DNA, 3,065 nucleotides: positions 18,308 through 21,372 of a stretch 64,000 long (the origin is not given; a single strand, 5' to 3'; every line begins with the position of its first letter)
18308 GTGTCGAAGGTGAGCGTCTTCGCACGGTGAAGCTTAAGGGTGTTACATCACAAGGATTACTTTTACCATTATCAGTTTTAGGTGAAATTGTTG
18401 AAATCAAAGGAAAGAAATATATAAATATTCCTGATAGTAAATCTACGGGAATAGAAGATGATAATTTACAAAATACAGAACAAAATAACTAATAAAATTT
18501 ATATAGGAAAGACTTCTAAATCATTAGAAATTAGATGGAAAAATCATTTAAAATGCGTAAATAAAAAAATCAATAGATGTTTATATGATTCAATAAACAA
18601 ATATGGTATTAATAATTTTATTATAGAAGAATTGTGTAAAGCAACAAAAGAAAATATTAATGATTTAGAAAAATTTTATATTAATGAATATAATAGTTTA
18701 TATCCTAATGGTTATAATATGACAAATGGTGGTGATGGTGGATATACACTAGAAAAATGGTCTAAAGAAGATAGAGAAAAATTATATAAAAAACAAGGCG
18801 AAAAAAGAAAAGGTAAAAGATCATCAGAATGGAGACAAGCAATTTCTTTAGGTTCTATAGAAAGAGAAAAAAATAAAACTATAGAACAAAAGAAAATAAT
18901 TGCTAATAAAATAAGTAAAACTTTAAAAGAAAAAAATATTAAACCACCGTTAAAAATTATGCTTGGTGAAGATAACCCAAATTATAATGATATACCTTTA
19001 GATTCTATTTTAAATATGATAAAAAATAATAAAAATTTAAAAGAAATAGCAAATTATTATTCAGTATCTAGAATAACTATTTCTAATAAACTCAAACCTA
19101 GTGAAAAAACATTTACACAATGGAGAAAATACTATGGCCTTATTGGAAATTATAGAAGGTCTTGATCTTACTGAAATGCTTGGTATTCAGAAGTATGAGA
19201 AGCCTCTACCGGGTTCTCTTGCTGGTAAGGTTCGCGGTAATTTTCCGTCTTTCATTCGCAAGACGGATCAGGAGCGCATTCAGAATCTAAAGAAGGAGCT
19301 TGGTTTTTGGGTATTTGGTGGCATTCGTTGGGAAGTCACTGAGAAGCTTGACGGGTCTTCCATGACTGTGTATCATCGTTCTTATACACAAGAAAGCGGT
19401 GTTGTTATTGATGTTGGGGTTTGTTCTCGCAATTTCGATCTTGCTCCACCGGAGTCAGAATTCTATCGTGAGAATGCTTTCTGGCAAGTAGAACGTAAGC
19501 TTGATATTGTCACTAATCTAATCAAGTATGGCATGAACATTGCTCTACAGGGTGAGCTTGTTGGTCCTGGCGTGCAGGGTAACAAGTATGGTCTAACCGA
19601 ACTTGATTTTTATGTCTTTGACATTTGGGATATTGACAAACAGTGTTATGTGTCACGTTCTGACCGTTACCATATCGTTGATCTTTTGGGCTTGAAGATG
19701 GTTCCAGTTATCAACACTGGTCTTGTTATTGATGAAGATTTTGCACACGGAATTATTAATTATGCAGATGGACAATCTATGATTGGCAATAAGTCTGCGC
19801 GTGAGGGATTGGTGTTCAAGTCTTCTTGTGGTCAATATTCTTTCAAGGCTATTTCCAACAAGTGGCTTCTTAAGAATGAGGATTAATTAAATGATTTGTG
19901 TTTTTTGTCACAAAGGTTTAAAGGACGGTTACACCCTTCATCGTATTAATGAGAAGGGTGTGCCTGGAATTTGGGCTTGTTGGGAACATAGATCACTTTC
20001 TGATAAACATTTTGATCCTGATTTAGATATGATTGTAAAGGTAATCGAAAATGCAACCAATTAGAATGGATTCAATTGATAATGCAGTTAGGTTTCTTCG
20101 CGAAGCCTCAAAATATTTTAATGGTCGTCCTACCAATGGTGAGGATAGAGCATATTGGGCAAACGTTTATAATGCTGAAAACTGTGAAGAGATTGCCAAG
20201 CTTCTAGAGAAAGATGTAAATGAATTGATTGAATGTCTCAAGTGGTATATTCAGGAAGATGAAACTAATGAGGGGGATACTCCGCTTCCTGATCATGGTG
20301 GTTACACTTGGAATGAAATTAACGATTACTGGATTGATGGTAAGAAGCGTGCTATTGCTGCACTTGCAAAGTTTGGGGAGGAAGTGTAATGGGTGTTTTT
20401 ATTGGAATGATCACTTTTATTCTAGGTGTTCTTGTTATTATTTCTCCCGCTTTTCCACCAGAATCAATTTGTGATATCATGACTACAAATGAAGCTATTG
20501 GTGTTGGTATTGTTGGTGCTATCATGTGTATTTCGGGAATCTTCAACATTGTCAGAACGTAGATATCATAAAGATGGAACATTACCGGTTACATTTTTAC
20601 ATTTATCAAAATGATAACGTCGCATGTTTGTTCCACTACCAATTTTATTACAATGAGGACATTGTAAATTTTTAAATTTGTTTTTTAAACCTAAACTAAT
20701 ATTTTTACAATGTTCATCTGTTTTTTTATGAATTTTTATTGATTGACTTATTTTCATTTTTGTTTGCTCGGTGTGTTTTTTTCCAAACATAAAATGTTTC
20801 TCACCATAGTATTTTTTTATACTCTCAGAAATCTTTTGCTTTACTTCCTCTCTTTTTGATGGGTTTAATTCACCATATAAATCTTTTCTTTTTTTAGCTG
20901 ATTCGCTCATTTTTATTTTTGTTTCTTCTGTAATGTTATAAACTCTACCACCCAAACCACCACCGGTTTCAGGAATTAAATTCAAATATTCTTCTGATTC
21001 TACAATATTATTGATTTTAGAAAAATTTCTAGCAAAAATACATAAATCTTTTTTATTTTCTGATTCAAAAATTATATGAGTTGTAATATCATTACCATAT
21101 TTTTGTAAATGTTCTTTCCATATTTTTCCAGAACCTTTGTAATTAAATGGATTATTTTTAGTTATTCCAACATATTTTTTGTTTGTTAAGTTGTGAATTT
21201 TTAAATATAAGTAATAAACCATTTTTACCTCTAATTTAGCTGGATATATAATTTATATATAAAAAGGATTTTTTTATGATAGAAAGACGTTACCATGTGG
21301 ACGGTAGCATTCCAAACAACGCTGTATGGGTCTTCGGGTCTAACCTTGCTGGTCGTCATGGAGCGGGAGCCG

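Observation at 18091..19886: RNA ligase gene split into two independently translatable halves by a GIY-YIG homing endonuclease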

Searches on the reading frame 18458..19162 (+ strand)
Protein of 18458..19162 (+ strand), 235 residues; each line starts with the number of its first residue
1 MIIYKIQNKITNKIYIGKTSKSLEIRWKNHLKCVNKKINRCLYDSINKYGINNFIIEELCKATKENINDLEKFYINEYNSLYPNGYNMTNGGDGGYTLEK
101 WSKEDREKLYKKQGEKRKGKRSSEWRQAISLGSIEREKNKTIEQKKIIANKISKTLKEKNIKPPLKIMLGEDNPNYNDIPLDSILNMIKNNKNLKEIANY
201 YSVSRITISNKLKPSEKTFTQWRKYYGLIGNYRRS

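Call 3: search_protein_families(library=pfam, proteins=[window:18458-19162:+], max_evalue=0.01)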
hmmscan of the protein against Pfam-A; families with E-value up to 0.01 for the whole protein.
window:18458-19162:+ (235 aa): 1 family
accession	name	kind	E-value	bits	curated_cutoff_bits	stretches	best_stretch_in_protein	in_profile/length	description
PF01541.30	GIY-YIG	-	8.2e-09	36.1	22.6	1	2-87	3-78/78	GIY-YIG catalytic domain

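Call 12: find_related_loci(query=window:18458-19162:+, collection=viral_contigs, flank=4000)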
Query window:18458-19162:+ (235 aa) in viral_contigs; peptide patterns used: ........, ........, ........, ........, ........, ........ (x = any residue, [..] = any of these).
26 stretches matched a pattern; 20 encode a relative of the query (tblastn E <= 1e-3); 20 distinct loci.
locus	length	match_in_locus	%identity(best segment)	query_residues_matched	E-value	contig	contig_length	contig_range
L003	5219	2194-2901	45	1-230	2e-54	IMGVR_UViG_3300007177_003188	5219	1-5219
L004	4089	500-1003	49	1-164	2e-44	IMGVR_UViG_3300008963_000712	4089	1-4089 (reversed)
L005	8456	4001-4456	53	1-152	8e-38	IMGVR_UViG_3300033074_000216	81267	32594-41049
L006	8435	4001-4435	38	1-145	5e-20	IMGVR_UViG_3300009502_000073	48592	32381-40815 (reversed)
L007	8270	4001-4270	48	1-94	8e-20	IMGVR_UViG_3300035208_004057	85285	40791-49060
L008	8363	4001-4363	43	1-121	3e-19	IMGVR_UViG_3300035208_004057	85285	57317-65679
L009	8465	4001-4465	38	3-149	4e-21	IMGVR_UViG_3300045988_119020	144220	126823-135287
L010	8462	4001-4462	42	1-146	2e-18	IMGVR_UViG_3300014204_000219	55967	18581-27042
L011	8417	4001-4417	38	1-140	4e-16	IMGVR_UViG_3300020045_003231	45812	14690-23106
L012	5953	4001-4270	40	1-94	1e-15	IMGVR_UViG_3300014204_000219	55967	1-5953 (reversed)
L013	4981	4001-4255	41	3-93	1e-11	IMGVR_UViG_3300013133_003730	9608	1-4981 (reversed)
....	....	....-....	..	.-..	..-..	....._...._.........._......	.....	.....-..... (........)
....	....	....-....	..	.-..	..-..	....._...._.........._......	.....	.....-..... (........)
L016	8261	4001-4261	37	10-94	2e-10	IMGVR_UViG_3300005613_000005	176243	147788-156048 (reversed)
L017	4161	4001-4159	55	1-53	6e-10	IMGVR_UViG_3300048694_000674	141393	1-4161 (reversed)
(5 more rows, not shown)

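Call 19: find_related_loci(query=A2, collection=metagenome_contigs, flank=3000)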
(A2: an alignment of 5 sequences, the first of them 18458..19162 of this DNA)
Query A2 (235 aa) in metagenome_contigs; peptide patterns used: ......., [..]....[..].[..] (x = any residue, [..] = any of these).
339 stretches matched a pattern; 35 encode a relative of the query (tblastn E <= 1e-3); 35 distinct loci.
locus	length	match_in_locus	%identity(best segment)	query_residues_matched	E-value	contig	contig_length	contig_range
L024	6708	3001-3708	49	1-230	4e-59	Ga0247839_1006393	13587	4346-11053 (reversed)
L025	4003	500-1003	49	1-164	2e-44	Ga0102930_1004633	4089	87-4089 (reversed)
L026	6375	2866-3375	43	3-164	5e-26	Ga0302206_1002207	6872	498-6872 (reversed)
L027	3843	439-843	40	3-156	2e-20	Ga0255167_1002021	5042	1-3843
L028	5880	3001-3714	31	3-215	2e-20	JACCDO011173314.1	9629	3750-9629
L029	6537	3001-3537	36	3-156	6e-20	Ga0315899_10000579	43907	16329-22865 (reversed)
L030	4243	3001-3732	30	3-229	4e-19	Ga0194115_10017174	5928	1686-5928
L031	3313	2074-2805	30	3-229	3e-19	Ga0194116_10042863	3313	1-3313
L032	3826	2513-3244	30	3-229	3e-19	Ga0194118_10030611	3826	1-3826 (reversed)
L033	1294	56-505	38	1-130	5e-17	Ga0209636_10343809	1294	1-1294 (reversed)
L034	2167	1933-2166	46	3-80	7e-17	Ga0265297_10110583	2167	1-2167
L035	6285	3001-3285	39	3-92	3e-16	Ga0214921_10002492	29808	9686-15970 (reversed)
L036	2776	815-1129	42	3-92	3e-15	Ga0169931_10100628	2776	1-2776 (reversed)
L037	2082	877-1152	43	2-91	1e-14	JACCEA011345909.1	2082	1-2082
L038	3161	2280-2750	33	3-156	1e-14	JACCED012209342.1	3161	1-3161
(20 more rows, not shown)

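Call 26: search_dna_similar(query=window:18458-19162:+, collection=phages, mode=protein, max_rows=30)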
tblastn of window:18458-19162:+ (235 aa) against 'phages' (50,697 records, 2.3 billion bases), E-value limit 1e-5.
Records with a match: 290; places in all: 304; records where one place covers at least 80% of the query: 4.
Best place of each record, by identity: <60% 290.
By first word of the organism name: Vibrio 45; Staphylococcus 40; Bacillus 34; Pseudomonas 21; Enterococcus 19; Streptococcus 18; uncultured 18; Salmonella 18; Prevotella 11; Bacteroides 7; and 24 more.
By host as written in the record: - 68; Streptococcus thermophilus 15; Staphylococcus aureus 13; Prevotella sp. 11; Bacillus cereus 9; Enterococcus faecalis 7; Bacillus subtilis BEST7003 6; Pseudomonas aeruginosa PAO1 6; and 97 more.
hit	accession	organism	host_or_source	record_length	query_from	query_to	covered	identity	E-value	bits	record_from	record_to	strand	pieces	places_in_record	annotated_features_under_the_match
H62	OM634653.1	Bacillus phage vB_BsuS_PJN02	Bacillus subtilis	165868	3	222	94%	30.9%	2e-9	63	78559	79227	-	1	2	putative homing intron endonuclease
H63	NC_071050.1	Bacillus phage vB_BsuS_PJN02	Bacillus subtilis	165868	3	222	94%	30.9%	2e-9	63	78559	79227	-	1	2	homing endonuclease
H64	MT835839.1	Bacteriophage sp.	human fecal samples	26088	3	209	88%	30.6%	1e-11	70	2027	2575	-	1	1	record has no annotation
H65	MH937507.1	Streptococcus phage CHPC1152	Streptococcus thermophilus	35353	3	182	77%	34.8%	1e-7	57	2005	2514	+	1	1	hypothetical protein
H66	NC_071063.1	Streptococcus phage CHPC1152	Streptococcus thermophilus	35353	3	182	77%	34.8%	1e-7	57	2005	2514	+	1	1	homing endonuclease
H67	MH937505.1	Streptococcus phage CHPC1109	Streptococcus thermophilus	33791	3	182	77%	34.8%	2e-7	57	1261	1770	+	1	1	hypothetical protein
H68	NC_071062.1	Streptococcus phage CHPC1109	Streptococcus thermophilus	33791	3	182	77%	34.8%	2e-7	57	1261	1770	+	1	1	homing endonuclease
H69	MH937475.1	Streptococcus phage CHPC931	Streptococcus thermophilus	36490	3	182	77%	34.8%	2e-7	57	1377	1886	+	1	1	hypothetical protein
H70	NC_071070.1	Streptococcus phage CHPC931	Streptococcus thermophilus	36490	3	182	77%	34.8%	2e-7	57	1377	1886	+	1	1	homing endonuclease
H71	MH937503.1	Streptococcus phage CHPC1084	Streptococcus thermophilus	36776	3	182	77%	34.8%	2e-7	57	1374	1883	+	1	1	hypothetical protein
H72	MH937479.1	Streptococcus phage CHPC952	Streptococcus thermophilus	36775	3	182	77%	34.8%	2e-7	57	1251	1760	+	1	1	hypothetical protein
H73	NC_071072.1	Streptococcus phage CHPC952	Streptococcus thermophilus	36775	3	182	77%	34.8%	2e-7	57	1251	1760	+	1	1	homing endonuclease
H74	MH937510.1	Streptococcus phage CHPC1246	Streptococcus thermophilus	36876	3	182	77%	34.8%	2e-7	57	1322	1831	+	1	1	hypothetical protein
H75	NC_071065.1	Streptococcus phage CHPC1246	Streptococcus thermophilus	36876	3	182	77%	34.8%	2e-7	57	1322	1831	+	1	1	homing endonuclease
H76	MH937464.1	Streptococcus phage CHPC869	Streptococcus thermophilus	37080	3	182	77%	34.8%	2e-7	57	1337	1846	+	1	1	hypothetical protein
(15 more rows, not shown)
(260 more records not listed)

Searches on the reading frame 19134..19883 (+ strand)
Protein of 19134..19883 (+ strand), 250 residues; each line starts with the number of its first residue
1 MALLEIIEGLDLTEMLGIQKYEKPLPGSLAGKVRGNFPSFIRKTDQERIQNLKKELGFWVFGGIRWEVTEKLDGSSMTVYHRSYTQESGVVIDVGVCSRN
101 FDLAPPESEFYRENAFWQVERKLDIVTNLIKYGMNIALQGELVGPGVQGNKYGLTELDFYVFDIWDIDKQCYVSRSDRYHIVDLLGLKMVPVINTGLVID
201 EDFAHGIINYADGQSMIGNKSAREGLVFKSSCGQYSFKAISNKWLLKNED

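Call 3: search_protein_families(library=pfam, proteins=[window:19134-19883:+], max_evalue=0.01)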
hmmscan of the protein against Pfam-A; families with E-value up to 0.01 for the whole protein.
window:19134-19883:+ (250 aa): 1 family
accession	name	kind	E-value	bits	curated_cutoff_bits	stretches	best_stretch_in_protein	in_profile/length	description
PF09414.15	RNA_ligase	-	1.9e-28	100.2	27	1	65-239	2-170/171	RNA ligase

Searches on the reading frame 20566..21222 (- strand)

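Call 3: search_protein_families(library=pfam, proteins=[window:20566-21222:-], max_evalue=0.01)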
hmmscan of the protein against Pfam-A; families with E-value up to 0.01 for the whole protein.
window:20566-21222:- (218 aa): 2 families
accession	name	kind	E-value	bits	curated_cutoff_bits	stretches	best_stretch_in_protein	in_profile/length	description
PF07460.16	NUMOD3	-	6.8e-09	36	20.4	1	125-159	6-37/37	NUMOD3 motif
PF06342.18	DUF1057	-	0.0095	15.5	21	0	129-167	229-267/297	Alpha/beta hydrolase of unknown function (DUF1057)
